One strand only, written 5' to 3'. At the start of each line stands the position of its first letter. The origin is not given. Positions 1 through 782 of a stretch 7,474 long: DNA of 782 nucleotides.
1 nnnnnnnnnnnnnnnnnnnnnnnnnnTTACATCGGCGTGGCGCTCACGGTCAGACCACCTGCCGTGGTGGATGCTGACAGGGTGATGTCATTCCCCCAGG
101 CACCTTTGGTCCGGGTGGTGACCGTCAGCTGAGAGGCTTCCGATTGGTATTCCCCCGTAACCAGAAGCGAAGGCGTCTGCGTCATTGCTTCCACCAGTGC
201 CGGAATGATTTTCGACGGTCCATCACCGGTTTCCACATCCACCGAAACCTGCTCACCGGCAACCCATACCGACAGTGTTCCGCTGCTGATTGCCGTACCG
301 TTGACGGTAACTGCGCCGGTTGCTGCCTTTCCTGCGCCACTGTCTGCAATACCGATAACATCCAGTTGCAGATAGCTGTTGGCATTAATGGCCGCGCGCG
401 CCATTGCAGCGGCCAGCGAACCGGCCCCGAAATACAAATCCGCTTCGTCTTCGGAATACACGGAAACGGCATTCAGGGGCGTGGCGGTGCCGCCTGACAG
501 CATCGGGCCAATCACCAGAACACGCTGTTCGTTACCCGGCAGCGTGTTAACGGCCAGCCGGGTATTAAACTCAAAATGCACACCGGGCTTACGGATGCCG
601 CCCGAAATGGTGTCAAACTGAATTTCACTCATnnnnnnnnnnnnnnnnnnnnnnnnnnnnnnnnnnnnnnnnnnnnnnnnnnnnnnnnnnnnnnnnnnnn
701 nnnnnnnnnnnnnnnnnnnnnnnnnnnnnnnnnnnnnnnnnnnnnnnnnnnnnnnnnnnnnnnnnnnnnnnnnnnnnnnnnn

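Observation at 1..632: Tail sheath gene ends after about 200 codons: possible nonsense-truncated L gene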

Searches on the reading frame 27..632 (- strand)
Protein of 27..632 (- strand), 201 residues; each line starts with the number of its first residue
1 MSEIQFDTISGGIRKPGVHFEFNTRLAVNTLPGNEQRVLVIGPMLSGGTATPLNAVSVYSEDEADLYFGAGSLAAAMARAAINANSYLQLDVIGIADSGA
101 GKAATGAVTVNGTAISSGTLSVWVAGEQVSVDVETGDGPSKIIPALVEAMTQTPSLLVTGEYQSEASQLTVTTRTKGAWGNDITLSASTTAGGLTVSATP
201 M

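Call 3: search_protein_families(library=pfam, proteins=[window:27-632:-], max_evalue=0.01)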
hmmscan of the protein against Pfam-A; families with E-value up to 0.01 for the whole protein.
window:27-632:- (201 aa): 1 family
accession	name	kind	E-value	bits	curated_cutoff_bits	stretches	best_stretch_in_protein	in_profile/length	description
PF17481.7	Phage_sheath_domII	-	4.1e-05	24.4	31.4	1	100-192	2-96/98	Phage tail sheath protein beta-sandwich domain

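Call 12: find_encoding_contigs(protein=window:27-632:-, flank=10000, max_places=10)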
Protein window:27-632:- (201 aa): 5 contigs read that carry it; 3 places shown.
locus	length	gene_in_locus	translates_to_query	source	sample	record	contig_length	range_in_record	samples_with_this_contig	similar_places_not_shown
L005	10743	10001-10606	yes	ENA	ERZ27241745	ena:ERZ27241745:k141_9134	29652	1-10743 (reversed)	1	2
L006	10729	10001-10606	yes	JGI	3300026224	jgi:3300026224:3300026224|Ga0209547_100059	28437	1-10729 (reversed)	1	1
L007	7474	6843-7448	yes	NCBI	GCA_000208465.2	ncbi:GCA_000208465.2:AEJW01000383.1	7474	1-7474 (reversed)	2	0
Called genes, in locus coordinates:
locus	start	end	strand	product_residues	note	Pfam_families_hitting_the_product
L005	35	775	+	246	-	PF01555:N6_N4_Mtase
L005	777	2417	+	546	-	-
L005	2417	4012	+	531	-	PF06074:Portal_Mu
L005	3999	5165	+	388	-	PF04233:Phage_Mu_F, PF27613:HI_1570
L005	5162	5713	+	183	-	PF05069:Phage_tail_S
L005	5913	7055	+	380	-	PF10123:Mu-like_Pro_N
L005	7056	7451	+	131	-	-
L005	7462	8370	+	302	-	PF10124:Mu-like_gpT, PF25209:Phage_capsid_4, PF10124:Mu-like_gpT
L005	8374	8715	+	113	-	PF17891:FluMu_N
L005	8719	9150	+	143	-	PF07030:Phage_Mu_Gp36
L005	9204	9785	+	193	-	PF08873:Phage_Mu_Gp37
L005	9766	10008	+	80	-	PF10948:DUF2635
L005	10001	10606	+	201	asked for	-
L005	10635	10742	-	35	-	?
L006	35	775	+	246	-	PF01555:N6_N4_Mtase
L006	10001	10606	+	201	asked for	-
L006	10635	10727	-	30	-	PF13817:DDE_Tnp_IS66_C (weak)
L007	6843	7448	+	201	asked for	-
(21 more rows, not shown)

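Call 39: list_cluster_members(proteins=[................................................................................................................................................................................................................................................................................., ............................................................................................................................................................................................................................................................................, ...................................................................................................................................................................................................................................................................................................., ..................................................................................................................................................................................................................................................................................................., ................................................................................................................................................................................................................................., window:27-632:-])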
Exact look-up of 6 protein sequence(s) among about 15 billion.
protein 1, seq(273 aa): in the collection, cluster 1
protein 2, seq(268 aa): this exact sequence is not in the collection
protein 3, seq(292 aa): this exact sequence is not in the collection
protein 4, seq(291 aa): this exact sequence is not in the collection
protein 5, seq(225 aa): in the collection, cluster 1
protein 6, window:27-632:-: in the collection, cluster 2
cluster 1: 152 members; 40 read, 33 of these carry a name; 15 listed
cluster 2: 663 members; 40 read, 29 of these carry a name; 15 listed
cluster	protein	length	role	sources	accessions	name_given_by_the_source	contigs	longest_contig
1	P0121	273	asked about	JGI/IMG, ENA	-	-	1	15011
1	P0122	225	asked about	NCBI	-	-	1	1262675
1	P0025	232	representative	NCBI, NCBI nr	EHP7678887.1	phage tail protein, partial [Escherichia coli] | phage tail protein [Escherichia coli]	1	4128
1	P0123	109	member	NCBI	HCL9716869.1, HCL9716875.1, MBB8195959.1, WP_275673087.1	TPA: phage tail protein, partial [Escherichia coli]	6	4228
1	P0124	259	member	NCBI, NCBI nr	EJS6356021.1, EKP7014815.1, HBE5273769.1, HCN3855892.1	TPA: phage tail sheath C-terminal domain-containing protein, partial [Escherichia coli] | phage tail sheath subtilisin-like domain-containing protein [Escherichia coli]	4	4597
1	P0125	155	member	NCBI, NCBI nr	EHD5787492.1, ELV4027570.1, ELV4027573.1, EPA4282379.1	phage tail sheath C-terminal domain-containing protein, partial [Escherichia coli] | phage tail protein [Escherichia coli]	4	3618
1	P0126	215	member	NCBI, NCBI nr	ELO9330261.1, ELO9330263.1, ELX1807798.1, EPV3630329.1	phage tail sheath C-terminal domain-containing protein, partial [Escherichia coli] | phage tail protein [Escherichia coli]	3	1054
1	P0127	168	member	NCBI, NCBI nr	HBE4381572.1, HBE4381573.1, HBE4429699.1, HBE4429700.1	TPA: phage tail sheath subtilisin-like domain-containing protein, partial [Escherichia ... | phage tail sheath subtilisin-like domain-containing protein [Escherichia coli]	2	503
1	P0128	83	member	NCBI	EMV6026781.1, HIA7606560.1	TPA: phage tail sheath C-terminal domain-containing protein, partial [Escherichia coli]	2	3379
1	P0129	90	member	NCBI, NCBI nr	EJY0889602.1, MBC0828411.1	phage tail protein, partial [Escherichia coli] | phage tail protein [Escherichia coli]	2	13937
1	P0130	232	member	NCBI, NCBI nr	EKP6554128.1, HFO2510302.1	phage tail protein, partial [Escherichia coli] | phage tail protein [Escherichia coli]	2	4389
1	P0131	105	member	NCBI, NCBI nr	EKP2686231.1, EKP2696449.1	phage tail protein, partial [Escherichia coli] | phage tail protein [Escherichia coli]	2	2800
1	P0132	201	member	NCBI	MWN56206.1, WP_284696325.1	phage tail sheath C-terminal domain-containing protein, partial [Escherichia coli]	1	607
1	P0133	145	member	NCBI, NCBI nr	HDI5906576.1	TPA: phage tail protein, partial [Escherichia coli] | phage tail protein [Escherichia coli]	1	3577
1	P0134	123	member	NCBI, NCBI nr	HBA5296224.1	TPA: phage tail protein, partial [Escherichia coli] | phage tail protein [Escherichia coli]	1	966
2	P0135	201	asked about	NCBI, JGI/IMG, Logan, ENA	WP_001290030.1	hypothetical protein, partial [Escherichia sp. TW09231]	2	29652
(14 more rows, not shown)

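Call 40: find_encoding_contigs(protein=P0122, flank=10000, max_places=6)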
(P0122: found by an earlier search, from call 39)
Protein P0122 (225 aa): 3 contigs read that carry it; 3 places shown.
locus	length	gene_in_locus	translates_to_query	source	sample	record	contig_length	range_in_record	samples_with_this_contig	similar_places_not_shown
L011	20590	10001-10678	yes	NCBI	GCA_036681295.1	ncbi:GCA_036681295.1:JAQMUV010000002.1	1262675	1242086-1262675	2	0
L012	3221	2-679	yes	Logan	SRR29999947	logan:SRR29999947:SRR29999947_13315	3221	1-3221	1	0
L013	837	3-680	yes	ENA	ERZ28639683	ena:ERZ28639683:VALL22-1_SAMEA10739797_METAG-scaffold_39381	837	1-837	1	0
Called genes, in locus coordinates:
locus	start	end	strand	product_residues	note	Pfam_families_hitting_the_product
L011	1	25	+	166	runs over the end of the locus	PF08822:DUF1804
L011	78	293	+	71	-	-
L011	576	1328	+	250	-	-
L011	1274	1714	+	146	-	-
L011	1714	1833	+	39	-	-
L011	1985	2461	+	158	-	PF06074:Portal_Mu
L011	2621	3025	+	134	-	PF06074:Portal_Mu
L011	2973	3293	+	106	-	-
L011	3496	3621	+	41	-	-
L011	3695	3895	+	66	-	-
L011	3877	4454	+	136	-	-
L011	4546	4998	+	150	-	PF05069:Phage_tail_S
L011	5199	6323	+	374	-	PF10123:Mu-like_Pro_N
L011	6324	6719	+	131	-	-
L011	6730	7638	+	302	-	PF10124:Mu-like_gpT, PF25209:Phage_capsid_4, PF10124:Mu-like_gpT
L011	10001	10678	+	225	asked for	PF04984:Phage_sheath_1 (weak), PF17482:Phage_sheath_1C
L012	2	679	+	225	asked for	PF04984:Phage_sheath_1 (weak), PF17482:Phage_sheath_1C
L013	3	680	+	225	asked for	PF04984:Phage_sheath_1 (weak), PF17482:Phage_sheath_1C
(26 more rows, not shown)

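Call 41: find_encoding_contigs(protein=P0121, flank=6000, max_places=6)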
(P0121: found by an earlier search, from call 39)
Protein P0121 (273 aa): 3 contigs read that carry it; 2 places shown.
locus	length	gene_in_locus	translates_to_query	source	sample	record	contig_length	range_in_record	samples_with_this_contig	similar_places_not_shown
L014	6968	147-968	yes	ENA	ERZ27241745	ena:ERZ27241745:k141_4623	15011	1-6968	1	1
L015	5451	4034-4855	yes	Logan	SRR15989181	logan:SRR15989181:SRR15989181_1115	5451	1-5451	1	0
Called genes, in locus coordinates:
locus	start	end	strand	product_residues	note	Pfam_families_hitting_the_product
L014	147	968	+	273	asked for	PF04984:Phage_sheath_1, PF17482:Phage_sheath_1C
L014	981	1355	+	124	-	-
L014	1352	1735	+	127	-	-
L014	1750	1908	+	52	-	-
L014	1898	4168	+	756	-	PF10145:PhageMin_Tail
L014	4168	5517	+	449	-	PF07157:DNA_circ_N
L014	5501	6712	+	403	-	PF21683:GpP-like_1st, PF22255:Gp44-like_2nd, PF22630:NMB1110_3rd, PF22174:NMB1110-like_C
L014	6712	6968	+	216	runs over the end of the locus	PF06890:Phage_Mu_Gp45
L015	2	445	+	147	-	?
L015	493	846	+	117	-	-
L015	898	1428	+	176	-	PF10124:Mu-like_gpT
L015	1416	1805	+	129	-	PF10124:Mu-like_gpT, PF25209:Phage_capsid_4, PF10124:Mu-like_gpT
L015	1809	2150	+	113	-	PF17891:FluMu_N (weak)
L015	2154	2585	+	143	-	PF07030:Phage_Mu_Gp36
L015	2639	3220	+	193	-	PF08873:Phage_Mu_Gp37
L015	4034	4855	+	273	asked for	PF04984:Phage_sheath_1, PF17482:Phage_sheath_1C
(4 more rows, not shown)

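Call 49: search_protein_families(library=ncbifam, proteins=[window:27-632:-], max_evalue=0.00001)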
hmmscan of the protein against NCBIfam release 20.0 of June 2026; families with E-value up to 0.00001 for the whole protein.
window:27-632:- (201 aa): 0 families
